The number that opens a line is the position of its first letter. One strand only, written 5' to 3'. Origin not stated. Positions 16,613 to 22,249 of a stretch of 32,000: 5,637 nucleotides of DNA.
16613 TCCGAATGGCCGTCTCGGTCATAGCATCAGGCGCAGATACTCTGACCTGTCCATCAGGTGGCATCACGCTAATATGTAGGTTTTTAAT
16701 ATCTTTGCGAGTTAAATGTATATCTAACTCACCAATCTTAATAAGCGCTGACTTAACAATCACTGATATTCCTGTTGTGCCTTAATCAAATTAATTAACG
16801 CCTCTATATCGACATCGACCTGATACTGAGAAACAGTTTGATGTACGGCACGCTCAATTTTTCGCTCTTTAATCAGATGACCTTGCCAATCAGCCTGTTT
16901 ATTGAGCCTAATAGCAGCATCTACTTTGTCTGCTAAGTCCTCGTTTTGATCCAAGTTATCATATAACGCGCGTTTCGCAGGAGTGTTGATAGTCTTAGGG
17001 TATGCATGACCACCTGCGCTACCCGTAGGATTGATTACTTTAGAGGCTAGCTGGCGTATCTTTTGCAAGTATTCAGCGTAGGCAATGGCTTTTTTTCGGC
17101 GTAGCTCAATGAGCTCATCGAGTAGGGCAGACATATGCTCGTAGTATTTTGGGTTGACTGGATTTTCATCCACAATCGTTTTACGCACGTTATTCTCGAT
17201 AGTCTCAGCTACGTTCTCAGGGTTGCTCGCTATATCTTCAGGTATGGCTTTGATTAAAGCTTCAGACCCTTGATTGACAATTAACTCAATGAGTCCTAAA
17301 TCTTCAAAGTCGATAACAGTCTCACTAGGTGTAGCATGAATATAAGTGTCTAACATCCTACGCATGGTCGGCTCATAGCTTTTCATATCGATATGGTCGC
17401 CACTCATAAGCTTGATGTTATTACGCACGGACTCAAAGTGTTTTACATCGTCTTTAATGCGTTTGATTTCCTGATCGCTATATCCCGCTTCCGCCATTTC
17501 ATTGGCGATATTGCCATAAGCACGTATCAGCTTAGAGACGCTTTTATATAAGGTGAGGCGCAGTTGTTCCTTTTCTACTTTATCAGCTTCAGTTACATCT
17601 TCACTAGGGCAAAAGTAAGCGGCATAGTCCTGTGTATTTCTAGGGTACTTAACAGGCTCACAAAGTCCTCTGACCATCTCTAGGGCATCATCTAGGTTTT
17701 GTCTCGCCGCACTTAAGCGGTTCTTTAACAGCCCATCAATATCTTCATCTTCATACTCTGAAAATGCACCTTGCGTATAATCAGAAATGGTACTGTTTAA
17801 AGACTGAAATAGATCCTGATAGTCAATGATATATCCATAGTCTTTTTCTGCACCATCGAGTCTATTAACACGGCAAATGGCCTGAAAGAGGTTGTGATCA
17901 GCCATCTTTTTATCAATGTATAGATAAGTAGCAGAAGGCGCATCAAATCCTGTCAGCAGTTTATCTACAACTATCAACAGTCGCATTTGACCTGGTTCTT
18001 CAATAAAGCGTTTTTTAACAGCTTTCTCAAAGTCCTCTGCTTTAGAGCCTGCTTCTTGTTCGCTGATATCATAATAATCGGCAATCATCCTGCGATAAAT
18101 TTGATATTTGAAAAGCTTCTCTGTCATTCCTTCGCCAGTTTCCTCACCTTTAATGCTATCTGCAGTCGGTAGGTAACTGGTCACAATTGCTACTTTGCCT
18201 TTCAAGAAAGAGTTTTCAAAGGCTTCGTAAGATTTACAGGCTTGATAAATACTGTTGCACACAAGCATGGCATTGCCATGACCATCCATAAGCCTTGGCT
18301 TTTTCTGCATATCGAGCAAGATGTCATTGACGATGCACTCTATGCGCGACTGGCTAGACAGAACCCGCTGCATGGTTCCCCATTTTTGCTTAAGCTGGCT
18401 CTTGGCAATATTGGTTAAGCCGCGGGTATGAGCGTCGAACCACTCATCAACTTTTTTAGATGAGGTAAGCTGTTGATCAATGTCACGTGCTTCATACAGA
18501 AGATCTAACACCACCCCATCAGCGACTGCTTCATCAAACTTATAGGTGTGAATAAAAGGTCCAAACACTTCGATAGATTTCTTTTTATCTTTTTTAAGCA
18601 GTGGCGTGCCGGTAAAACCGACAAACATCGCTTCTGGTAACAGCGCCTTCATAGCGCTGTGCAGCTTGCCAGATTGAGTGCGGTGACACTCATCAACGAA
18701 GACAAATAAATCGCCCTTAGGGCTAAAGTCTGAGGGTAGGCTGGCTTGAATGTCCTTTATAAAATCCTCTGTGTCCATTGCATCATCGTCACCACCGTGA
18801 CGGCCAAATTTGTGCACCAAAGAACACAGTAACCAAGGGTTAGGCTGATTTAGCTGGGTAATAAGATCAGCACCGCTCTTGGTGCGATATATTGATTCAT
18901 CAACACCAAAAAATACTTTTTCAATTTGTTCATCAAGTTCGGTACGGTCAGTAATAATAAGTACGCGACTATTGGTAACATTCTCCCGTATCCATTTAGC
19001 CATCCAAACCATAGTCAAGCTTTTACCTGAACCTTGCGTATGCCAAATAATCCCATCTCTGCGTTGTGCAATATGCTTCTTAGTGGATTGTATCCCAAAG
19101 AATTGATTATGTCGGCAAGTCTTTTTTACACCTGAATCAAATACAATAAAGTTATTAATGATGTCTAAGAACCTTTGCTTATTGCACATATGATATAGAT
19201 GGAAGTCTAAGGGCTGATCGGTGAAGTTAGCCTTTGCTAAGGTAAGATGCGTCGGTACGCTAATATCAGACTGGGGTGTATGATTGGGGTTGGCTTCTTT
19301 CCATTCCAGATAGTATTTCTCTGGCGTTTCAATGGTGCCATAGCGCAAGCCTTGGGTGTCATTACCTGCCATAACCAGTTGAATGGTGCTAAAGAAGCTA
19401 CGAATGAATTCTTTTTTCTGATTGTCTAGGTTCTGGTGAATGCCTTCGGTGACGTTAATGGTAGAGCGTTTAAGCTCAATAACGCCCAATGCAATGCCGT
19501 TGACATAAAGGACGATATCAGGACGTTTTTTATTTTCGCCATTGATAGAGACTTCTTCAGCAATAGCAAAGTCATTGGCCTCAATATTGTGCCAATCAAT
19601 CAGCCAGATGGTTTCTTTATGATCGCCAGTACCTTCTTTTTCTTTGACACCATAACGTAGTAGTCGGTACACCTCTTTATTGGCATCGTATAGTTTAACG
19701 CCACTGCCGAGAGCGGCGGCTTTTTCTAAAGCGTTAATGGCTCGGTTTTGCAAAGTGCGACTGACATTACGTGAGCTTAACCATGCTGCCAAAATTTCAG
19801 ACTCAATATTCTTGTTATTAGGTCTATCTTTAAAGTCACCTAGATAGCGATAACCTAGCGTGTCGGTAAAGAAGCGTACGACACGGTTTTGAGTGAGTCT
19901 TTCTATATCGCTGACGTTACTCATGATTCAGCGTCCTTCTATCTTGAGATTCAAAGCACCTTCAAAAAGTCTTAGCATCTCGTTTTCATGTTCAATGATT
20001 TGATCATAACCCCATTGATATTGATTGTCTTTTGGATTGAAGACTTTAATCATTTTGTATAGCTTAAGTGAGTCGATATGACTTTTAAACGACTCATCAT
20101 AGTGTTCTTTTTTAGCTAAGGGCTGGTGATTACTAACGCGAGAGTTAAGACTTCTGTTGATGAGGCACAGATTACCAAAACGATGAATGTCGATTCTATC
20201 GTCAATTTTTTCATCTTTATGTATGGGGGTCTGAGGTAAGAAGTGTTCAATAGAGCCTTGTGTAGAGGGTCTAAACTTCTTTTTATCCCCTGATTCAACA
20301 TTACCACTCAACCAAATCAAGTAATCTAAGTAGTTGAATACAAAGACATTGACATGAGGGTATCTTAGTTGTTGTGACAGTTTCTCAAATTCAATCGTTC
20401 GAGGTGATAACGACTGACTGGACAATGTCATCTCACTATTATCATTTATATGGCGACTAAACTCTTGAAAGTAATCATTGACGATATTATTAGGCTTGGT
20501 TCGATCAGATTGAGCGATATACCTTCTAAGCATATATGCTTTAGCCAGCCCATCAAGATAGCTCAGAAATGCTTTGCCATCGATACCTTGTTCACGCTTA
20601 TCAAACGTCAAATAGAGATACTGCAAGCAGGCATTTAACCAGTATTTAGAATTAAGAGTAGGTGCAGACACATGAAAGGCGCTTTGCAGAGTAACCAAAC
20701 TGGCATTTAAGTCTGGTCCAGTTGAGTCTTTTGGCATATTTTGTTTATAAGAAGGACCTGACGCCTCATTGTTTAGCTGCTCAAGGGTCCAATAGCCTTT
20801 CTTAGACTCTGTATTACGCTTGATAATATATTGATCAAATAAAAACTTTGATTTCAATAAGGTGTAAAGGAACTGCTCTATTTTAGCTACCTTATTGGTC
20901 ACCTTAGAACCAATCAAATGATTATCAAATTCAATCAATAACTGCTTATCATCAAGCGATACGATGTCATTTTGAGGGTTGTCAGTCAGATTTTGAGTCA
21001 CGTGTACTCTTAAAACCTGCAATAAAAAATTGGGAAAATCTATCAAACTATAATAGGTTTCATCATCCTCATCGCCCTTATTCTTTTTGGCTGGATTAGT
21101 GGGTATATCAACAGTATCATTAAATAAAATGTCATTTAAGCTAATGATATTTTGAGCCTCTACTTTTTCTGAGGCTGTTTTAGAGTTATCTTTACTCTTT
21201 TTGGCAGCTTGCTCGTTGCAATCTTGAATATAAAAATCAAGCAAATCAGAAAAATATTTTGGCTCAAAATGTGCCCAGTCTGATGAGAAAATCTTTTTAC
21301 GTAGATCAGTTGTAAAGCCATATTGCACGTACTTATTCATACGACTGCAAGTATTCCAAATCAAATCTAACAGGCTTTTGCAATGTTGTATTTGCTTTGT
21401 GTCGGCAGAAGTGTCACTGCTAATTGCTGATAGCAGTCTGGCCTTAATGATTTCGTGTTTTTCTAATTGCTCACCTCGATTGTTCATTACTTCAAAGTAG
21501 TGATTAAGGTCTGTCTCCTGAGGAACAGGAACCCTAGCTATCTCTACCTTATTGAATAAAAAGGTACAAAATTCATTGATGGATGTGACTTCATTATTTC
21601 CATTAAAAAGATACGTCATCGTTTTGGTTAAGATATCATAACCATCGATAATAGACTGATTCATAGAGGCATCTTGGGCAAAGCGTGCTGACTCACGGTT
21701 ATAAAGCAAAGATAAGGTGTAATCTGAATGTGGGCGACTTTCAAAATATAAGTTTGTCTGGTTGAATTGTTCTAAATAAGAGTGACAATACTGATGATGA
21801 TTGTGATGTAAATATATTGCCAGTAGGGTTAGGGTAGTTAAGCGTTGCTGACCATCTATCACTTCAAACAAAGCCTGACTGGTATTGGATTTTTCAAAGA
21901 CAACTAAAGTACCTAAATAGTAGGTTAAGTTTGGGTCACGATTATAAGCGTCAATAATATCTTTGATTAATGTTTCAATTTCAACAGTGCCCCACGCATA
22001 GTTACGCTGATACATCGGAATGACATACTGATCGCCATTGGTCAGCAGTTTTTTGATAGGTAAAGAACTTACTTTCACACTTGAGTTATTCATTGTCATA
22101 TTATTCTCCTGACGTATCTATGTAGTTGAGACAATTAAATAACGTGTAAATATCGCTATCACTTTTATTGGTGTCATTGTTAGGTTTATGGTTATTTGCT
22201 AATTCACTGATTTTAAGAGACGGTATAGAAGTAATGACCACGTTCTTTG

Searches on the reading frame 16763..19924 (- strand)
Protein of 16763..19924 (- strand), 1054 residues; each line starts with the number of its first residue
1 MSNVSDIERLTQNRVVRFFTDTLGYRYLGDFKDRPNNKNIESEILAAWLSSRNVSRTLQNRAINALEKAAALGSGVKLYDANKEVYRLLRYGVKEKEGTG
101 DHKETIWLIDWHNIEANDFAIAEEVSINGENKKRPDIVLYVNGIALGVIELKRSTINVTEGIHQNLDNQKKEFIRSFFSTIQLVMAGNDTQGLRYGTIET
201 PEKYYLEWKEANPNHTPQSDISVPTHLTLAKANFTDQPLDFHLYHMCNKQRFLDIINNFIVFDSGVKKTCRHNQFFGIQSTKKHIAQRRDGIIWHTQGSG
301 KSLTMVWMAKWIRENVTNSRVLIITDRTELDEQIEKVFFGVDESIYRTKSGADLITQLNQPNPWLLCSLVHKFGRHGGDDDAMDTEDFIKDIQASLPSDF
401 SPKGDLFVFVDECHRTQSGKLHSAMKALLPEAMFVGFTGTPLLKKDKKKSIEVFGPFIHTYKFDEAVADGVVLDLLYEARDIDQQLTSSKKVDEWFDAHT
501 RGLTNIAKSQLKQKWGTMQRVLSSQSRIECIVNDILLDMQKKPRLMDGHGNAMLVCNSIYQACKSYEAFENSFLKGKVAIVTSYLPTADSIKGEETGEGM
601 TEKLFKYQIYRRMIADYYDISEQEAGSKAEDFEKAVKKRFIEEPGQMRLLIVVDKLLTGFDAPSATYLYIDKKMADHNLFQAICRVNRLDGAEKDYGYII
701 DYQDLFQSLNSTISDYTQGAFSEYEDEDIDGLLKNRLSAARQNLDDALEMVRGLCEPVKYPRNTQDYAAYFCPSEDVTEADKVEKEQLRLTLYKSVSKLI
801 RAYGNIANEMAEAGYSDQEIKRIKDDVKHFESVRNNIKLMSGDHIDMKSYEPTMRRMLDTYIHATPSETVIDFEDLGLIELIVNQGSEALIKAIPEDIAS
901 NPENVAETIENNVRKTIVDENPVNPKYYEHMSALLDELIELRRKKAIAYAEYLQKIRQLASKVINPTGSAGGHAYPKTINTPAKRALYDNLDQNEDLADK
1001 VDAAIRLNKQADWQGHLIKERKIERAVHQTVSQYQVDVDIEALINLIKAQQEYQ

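Call 11: search_protein_families(library=pfam, proteins=[window:16763-19924:-], max_evalue=0.001)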
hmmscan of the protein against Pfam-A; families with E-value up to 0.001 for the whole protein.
window:16763-19924:- (1054 aa): 4 families
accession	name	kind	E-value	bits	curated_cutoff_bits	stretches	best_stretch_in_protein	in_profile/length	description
PF18766.7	SWI2_SNF2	-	5.9e-68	229.3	26.7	1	274-505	2-217/221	SWI2/SNF2 ATPase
PF04313.20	HSDR_N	-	1.9e-40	139.3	25.1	1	10-202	7-197/198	Type I restriction enzyme R protein N terminus (HSDR_N)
PF22679.2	T1R_D3-like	-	2.1e-36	126.1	27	1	550-704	3-158/158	Type I restriction enzyme subunit R domain 3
PF04851.21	ResIII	-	1.7e-17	64.3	22.5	1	269-441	3-162/164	Type III restriction enzyme, res subunit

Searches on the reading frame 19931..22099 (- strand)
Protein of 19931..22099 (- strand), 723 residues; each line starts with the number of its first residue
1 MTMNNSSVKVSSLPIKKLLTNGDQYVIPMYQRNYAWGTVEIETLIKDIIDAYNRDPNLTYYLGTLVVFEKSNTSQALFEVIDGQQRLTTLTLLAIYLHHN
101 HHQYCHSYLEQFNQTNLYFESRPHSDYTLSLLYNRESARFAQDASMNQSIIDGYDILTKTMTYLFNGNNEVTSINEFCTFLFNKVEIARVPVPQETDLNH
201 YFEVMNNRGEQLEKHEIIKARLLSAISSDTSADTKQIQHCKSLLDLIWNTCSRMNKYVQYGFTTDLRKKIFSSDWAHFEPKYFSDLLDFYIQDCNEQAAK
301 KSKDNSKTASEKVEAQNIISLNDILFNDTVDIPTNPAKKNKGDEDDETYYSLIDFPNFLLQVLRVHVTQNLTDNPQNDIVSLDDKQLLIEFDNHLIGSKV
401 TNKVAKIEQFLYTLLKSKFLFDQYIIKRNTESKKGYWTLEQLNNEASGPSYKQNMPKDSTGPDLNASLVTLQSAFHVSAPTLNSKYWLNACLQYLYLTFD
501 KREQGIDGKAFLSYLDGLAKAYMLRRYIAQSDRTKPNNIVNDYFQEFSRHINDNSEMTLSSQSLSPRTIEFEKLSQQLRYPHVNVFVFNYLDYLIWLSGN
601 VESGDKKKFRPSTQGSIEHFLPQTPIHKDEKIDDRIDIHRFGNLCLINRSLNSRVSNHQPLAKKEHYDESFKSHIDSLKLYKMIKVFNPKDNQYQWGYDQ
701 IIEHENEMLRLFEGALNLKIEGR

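Call 11: search_protein_families(library=pfam, proteins=[window:19931-22099:-], max_evalue=0.001)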
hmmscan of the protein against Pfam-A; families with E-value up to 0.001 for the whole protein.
window:19931-22099:- (723 aa): 2 families
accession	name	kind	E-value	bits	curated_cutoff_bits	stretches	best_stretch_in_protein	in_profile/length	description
PF03235.19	GmrSD_N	-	6.8e-33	114.9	33.2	1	15-223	1-199/199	GmrSD restriction endonuclease, N-terminal domain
PF07510.16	GmrSD_C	-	1.6e-14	54.4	23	1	590-710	23-137/138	GmrSD restriction endonucleases, C-terminal domain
